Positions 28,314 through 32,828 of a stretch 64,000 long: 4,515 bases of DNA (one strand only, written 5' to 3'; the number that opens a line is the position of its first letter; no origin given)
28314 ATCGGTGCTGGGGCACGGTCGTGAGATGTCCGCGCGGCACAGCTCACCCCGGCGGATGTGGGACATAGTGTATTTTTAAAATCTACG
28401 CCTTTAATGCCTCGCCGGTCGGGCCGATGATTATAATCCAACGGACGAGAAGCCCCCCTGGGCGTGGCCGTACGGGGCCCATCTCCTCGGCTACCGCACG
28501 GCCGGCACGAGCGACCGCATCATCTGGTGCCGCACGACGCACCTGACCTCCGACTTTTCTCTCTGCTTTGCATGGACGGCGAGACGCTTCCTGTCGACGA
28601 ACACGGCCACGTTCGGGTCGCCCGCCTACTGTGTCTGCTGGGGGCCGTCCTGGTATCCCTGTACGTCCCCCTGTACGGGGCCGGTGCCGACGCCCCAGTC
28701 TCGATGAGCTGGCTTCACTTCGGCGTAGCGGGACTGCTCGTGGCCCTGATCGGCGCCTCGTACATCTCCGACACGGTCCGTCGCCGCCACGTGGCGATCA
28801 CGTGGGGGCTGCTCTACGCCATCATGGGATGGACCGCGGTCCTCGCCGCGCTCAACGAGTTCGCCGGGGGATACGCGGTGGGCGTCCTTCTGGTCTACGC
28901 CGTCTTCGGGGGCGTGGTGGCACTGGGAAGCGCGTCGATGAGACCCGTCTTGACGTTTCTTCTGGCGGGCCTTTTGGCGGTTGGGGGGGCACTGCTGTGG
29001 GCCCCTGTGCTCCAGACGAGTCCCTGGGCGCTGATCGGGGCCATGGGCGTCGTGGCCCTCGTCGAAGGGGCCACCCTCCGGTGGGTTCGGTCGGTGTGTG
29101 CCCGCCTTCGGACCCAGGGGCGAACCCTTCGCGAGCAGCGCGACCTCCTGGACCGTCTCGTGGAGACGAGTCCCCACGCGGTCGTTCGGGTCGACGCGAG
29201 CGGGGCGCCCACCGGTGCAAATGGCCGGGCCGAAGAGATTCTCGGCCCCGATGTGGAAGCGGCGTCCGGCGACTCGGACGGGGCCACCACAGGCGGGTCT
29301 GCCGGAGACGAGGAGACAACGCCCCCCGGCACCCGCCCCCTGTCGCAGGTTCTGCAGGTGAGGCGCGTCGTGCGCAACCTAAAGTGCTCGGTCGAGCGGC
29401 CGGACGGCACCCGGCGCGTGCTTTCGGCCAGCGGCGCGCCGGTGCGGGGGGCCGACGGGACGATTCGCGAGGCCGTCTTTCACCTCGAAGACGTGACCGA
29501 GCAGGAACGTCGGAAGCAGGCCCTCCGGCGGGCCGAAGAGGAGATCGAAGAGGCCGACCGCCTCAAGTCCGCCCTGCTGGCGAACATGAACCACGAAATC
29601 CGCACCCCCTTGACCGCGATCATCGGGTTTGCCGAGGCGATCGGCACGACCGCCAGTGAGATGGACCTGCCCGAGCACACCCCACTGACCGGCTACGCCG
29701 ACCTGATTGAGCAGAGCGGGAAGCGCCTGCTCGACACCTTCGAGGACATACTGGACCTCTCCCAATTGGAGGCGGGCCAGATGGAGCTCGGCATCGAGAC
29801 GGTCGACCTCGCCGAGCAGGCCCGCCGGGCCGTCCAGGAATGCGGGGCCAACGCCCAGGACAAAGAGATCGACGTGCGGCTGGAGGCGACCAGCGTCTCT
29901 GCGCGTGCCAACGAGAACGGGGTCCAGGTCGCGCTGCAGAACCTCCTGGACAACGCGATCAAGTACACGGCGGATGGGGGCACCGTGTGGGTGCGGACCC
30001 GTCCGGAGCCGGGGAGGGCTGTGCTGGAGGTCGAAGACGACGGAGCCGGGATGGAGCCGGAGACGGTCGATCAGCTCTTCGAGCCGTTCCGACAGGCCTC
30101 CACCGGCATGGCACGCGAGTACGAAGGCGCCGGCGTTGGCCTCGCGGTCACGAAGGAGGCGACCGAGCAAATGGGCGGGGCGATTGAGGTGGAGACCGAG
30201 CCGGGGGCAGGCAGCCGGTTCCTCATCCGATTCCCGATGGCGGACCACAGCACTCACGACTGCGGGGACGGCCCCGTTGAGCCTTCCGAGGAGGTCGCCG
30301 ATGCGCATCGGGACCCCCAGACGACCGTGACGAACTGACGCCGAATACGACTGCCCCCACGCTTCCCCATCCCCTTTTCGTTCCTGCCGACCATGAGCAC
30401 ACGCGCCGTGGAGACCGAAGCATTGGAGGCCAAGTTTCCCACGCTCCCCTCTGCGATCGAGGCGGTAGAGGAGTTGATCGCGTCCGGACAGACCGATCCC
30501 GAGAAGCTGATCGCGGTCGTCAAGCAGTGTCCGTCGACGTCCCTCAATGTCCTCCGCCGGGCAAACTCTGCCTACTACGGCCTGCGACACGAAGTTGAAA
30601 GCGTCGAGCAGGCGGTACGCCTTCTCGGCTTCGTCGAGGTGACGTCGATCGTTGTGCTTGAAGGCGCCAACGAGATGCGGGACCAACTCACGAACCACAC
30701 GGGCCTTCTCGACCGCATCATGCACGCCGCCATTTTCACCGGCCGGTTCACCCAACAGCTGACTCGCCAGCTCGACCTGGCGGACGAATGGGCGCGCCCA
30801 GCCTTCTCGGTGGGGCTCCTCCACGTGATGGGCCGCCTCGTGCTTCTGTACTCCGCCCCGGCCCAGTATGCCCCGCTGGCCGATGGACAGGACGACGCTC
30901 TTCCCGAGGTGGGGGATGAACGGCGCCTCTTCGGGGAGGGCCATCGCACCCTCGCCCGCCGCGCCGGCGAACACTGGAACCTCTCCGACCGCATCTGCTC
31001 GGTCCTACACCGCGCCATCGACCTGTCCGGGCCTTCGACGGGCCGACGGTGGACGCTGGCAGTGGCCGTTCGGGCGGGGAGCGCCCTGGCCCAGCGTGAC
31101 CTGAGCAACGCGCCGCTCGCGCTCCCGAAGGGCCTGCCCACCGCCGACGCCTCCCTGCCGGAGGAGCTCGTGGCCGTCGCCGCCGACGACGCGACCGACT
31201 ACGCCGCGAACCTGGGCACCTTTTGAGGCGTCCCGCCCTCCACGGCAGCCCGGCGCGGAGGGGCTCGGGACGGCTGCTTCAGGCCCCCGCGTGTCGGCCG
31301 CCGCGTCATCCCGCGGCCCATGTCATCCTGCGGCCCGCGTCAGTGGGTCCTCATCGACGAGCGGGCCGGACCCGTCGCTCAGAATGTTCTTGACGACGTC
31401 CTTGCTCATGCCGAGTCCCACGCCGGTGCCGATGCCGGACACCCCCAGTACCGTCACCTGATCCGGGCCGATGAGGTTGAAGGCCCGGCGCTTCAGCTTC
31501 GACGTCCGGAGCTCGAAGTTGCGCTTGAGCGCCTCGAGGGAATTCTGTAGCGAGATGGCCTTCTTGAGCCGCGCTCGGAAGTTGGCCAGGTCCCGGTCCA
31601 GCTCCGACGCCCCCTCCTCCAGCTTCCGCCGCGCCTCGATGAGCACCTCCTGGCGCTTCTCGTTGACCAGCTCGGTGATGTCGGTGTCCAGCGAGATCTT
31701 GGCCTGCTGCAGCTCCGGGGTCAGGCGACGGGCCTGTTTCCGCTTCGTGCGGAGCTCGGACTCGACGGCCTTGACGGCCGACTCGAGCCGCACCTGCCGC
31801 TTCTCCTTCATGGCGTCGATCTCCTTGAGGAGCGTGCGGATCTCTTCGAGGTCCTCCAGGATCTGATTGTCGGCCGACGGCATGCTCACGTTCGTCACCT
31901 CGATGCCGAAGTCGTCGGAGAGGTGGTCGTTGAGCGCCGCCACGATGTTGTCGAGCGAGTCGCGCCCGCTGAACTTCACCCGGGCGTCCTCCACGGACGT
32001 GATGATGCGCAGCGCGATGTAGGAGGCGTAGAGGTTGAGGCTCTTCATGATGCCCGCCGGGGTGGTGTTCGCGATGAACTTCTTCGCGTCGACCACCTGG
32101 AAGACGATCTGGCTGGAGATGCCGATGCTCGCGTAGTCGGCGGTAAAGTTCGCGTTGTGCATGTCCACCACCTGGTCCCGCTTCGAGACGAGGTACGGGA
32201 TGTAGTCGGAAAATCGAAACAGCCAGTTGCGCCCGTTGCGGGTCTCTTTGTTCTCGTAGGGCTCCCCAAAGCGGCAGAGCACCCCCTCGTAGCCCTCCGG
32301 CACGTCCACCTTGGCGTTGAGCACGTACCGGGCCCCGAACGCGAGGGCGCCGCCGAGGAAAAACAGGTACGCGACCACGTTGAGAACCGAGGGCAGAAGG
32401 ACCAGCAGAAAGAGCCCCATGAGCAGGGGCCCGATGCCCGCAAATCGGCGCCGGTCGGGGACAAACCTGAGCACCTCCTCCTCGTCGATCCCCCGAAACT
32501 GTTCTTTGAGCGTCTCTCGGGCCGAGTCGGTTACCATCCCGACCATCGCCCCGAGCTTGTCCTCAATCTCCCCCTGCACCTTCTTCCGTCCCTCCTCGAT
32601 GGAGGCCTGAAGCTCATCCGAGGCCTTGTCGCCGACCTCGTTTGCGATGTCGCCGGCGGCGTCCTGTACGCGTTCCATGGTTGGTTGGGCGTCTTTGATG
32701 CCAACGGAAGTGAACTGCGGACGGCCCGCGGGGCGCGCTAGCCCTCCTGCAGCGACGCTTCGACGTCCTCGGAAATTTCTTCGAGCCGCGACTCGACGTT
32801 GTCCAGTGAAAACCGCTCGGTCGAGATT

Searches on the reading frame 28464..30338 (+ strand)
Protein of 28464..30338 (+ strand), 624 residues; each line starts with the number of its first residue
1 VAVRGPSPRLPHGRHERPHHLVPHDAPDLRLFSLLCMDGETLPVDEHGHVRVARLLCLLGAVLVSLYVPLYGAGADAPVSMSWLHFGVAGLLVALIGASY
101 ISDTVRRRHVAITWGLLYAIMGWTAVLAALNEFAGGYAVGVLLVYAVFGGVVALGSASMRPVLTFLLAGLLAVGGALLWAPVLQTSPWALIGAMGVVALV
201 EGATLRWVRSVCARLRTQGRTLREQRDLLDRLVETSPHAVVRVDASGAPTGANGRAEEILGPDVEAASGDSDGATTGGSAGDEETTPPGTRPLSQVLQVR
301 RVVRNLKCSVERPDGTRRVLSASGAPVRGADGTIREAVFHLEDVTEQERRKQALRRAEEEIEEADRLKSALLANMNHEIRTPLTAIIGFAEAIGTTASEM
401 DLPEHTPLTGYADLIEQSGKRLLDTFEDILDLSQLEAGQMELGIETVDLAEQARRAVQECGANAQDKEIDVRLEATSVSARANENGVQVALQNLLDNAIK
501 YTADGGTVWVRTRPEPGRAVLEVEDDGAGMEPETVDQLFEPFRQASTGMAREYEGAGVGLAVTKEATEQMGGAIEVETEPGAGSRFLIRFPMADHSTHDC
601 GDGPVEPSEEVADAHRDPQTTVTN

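Call 4: search_protein_families(library=pfam, proteins=[window:28464-30338:+])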
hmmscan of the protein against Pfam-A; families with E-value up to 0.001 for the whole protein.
window:28464-30338:+ (624 aa): 6 families
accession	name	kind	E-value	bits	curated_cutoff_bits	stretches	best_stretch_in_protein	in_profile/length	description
PF02518.31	HATPase_c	-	9.2e-29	100.6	26.4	1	483-593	2-110/111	Histidine kinase-, DNA gyrase B-, and HSP90-like ATPase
PF00512.31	HisKA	-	1.5e-15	57.4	26.9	1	368-438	2-66/66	His Kinase A (phospho-acceptor) domain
PF08448.16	PAS_4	-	7.6e-10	39.4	23.1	1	234-349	2-110/110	PAS fold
PF00989.32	PAS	-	2.3e-06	28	22.6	0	229-269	3-43/113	PAS fold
PF13589.12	HATPase_c_3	-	0.00013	22.5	25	1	488-543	4-58/137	Histidine kinase-, DNA gyrase B-, and HSP90-like ATPase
PF13581.12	HATPase_c_2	-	0.00089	19.7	27.4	0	472-569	30-111/127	Histidine kinase-like ATPase domain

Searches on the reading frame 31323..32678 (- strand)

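Call 53: search_protein_families(library=pfam, proteins=[window:31323-32678:-], max_evalue=0.1)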
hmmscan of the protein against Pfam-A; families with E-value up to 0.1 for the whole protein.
window:31323-32678:- (451 aa): 1 family
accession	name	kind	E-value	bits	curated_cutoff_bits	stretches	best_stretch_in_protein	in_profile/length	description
PF06248.19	Zw10_N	-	0.048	14.7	26.3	0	250-320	13-77/93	Centromere/kinetochore Zw10 N-terminal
